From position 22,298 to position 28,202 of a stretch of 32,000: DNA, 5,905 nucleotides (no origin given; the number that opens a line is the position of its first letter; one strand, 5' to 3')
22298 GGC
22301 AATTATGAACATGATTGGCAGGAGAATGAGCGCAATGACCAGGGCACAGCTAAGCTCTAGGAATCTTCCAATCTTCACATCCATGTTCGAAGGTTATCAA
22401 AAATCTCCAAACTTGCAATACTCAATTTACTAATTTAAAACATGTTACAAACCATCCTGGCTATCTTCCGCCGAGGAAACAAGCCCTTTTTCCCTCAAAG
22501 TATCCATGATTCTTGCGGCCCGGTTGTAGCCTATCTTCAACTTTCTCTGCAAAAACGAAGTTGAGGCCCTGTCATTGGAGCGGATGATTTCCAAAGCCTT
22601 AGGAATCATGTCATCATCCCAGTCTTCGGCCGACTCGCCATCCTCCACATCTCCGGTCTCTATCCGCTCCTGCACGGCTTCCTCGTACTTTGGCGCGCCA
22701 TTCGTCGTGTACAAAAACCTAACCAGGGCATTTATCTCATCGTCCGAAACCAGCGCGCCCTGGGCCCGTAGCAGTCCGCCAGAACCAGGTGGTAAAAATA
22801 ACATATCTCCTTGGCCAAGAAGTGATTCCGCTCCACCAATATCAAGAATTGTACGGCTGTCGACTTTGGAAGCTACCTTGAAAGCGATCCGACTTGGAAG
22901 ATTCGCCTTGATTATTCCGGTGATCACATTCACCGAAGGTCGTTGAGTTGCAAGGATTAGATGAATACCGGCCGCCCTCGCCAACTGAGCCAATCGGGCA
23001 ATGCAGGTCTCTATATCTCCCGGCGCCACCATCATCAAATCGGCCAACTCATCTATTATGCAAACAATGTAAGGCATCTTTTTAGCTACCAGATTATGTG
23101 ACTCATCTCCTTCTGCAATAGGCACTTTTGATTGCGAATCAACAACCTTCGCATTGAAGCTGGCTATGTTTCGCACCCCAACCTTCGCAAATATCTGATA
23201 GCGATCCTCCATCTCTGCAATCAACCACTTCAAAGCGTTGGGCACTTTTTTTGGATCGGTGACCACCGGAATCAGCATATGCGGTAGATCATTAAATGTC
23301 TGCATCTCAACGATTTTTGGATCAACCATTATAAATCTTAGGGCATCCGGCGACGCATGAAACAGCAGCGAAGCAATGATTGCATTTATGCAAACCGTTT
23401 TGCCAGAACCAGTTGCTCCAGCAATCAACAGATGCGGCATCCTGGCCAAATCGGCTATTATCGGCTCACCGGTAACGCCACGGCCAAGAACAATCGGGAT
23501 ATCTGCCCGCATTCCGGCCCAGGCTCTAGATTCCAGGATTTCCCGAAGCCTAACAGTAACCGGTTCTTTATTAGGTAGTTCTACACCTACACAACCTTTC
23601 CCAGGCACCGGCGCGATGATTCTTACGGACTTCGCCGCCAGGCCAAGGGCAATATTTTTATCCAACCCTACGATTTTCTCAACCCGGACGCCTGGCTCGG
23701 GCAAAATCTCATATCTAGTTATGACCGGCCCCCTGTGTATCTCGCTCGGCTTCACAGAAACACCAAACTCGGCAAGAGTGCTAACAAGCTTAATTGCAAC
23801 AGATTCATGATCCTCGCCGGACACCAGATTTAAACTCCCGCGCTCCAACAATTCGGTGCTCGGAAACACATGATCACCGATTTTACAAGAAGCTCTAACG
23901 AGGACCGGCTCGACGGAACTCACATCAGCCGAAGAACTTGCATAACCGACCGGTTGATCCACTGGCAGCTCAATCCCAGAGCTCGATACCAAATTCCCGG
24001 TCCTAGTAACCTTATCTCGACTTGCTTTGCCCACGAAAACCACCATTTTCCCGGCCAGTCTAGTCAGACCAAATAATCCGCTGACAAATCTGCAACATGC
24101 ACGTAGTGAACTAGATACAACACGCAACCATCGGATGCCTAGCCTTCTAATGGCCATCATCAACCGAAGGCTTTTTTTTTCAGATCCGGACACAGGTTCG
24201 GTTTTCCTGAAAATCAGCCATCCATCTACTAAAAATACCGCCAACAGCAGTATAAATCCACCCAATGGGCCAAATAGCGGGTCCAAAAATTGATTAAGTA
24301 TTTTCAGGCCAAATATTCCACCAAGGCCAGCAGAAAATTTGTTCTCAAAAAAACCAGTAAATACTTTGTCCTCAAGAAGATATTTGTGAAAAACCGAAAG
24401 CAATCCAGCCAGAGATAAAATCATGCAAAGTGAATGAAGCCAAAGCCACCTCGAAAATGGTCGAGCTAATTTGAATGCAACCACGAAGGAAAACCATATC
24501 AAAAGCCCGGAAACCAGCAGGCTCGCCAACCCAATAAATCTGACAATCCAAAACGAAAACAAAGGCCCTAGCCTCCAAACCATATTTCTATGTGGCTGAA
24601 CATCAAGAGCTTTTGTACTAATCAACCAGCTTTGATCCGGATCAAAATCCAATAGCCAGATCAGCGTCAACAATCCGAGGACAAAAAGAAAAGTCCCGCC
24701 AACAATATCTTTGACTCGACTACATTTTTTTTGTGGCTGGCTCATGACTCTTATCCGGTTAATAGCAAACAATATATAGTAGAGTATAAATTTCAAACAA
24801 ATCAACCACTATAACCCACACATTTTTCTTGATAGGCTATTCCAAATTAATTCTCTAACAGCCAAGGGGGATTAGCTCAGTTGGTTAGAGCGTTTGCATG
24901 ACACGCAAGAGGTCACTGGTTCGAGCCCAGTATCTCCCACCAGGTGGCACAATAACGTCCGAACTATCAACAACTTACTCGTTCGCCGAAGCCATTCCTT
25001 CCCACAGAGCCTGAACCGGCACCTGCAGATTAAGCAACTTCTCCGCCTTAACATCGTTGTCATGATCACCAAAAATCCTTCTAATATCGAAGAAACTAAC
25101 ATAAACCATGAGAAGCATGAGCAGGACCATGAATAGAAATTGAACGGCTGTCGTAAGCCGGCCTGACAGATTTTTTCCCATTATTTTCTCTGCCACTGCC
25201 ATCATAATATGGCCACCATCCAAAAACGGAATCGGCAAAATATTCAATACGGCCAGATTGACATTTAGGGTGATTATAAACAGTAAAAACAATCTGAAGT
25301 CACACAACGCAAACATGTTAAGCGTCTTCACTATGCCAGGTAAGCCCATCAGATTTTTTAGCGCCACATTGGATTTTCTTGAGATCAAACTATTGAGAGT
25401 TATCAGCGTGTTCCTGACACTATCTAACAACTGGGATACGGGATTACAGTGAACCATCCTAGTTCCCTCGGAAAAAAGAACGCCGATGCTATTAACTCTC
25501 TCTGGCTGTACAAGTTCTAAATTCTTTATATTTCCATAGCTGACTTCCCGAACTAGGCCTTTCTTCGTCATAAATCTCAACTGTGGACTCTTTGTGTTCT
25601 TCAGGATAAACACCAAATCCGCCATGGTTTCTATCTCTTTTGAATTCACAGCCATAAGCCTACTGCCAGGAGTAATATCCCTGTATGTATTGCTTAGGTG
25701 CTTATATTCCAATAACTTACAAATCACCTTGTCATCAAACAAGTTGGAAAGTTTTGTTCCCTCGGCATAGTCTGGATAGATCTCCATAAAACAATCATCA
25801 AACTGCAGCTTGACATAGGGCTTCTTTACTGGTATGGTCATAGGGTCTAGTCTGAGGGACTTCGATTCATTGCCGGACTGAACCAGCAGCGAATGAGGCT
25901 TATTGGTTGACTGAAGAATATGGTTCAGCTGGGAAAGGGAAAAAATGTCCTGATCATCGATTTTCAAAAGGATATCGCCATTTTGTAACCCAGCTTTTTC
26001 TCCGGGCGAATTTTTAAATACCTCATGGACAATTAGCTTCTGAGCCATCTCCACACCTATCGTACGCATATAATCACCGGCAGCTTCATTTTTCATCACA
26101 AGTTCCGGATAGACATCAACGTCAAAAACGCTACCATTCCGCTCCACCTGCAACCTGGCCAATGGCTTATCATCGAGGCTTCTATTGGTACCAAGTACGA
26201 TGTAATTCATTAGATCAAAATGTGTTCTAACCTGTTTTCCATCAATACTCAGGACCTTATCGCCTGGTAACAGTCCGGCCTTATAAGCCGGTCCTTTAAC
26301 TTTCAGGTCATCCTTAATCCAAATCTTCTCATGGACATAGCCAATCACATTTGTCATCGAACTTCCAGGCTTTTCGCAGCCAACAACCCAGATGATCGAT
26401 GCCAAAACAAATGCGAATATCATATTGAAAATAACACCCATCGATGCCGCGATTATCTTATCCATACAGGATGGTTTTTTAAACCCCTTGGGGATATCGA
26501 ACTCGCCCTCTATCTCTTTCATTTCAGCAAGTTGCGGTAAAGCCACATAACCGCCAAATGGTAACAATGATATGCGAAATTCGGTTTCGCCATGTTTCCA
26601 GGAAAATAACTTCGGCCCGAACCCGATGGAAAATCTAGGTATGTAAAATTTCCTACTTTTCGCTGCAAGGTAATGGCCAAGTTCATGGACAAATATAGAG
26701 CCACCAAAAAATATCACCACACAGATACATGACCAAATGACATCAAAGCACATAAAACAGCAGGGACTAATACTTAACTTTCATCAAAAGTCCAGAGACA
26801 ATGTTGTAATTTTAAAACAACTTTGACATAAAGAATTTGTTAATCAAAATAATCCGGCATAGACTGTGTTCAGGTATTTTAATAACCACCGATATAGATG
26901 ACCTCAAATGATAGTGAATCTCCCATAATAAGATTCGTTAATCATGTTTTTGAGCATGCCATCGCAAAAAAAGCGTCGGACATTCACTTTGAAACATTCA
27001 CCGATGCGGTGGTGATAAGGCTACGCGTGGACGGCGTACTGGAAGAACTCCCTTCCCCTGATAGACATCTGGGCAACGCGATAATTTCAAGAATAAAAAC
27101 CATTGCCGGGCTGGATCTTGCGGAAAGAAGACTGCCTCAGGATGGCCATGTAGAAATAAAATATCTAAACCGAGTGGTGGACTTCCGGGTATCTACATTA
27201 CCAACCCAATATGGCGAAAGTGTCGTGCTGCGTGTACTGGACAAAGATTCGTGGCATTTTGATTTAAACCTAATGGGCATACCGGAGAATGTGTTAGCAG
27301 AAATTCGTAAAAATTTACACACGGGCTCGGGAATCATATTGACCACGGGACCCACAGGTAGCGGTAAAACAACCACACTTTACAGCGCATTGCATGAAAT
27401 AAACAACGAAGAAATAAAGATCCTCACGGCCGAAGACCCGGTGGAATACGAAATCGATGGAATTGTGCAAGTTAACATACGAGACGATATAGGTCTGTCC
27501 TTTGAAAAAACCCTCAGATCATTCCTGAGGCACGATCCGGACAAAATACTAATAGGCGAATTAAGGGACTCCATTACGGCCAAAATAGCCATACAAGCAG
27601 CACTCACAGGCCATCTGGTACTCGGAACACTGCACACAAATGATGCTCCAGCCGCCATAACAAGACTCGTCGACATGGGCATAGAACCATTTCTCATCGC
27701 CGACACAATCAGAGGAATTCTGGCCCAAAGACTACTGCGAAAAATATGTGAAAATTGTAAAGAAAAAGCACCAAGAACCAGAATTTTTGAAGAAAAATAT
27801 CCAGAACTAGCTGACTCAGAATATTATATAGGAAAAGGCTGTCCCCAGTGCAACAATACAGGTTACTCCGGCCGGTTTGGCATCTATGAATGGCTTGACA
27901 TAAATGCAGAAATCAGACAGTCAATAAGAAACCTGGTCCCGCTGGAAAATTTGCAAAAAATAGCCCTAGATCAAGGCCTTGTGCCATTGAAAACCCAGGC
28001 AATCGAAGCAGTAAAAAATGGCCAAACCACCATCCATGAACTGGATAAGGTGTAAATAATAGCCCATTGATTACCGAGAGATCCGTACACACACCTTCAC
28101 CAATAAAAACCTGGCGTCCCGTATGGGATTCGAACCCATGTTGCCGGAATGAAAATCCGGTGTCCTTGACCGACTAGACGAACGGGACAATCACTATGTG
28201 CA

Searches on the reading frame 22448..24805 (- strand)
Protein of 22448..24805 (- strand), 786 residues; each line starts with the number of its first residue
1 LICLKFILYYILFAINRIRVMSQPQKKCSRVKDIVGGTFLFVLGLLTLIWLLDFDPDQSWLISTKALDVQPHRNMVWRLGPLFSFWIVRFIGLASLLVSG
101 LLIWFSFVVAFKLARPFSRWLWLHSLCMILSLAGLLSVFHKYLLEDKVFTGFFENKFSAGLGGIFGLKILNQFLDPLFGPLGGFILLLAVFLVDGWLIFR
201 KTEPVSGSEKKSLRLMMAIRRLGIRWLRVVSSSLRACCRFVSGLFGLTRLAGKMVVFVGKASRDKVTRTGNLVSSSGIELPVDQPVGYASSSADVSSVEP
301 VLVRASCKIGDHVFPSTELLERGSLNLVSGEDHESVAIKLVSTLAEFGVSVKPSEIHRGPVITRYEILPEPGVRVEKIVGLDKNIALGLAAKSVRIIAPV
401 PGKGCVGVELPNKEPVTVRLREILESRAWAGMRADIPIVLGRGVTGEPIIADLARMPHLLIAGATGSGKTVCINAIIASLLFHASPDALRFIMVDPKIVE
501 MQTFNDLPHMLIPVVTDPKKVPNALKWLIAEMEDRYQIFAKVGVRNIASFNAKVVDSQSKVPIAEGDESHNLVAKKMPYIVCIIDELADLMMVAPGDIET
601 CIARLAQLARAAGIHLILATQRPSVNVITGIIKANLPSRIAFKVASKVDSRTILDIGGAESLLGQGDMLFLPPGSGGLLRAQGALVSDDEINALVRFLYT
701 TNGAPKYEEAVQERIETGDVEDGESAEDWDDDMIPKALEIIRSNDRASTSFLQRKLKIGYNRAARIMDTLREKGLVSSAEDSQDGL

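Call 50: search_protein_families(library=pfam, proteins=[window:22448-24805:-], max_evalue=0.001)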
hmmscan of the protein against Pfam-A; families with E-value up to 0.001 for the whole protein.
window:22448-24805:- (786 aa): 6 families
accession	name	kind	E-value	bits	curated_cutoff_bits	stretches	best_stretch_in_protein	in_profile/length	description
PF01580.24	FtsK_SpoIIIE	-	2.6e-66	223.7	24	1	419-625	1-221/221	FtsK/SpoIIIE family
PF17854.6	FtsK_alpha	-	8.4e-27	93.8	22.9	1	314-412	1-101/101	FtsK alpha domain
PF09397.16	FtsK_gamma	-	1.8e-20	72.9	30.6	1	730-782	3-55/63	Ftsk gamma domain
PF13491.11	FtsK_4TM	-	7.1e-09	36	23.1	1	30-200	2-160/171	4TM region of DNA translocase FtsK/SpoIIIE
PF25201.1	nSTAND6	-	9.4e-05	22.9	27.7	1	440-537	2-98/148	Novel STAND NTPase 6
PF04851.21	ResIII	-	0.00021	21.7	22.5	1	457-577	24-143/164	Type III restriction enzyme, res subunit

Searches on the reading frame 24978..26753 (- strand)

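Call 50: search_protein_families(library=pfam, proteins=[window:24978-26753:-], max_evalue=0.001)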
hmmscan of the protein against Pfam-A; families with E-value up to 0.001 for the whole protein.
window:24978-26753:- (592 aa): 5 families
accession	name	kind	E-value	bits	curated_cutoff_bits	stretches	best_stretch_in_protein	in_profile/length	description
PF02163.28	Peptidase_M50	-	8.1e-49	166.4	27.2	1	13-548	3-221/221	Peptidase family M50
PF17820.7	PDZ_6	-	1.9e-24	85.6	27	2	244-292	4-53/54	PDZ domain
PF13180.12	PDZ_2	-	3.1e-16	59.8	27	2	152-214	21-78/80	PDZ domain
PF00595.29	PDZ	-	1.3e-13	51.5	23.2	1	237-286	24-73/81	PDZ domain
PF14685.13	PDZ_Tricorn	-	0.00057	20.3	25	0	248-293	30-78/88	Tricorn protease PDZ domain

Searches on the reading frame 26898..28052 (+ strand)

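Call 50: search_protein_families(library=pfam, proteins=[window:26898-28052:+], max_evalue=0.001)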
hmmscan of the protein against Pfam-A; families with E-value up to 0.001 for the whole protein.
window:26898-28052:+ (385 aa): 2 families
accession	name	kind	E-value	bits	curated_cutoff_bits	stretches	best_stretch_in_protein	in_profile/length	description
PF00437.27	T2SSE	-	1.1e-125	419.6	24.9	1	5-382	3-368/370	Type II/IV secretion system protein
PF25199.1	nSTAND_NTPase5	-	0.00016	22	34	1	130-183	26-81/145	Novel STAND NTPase 5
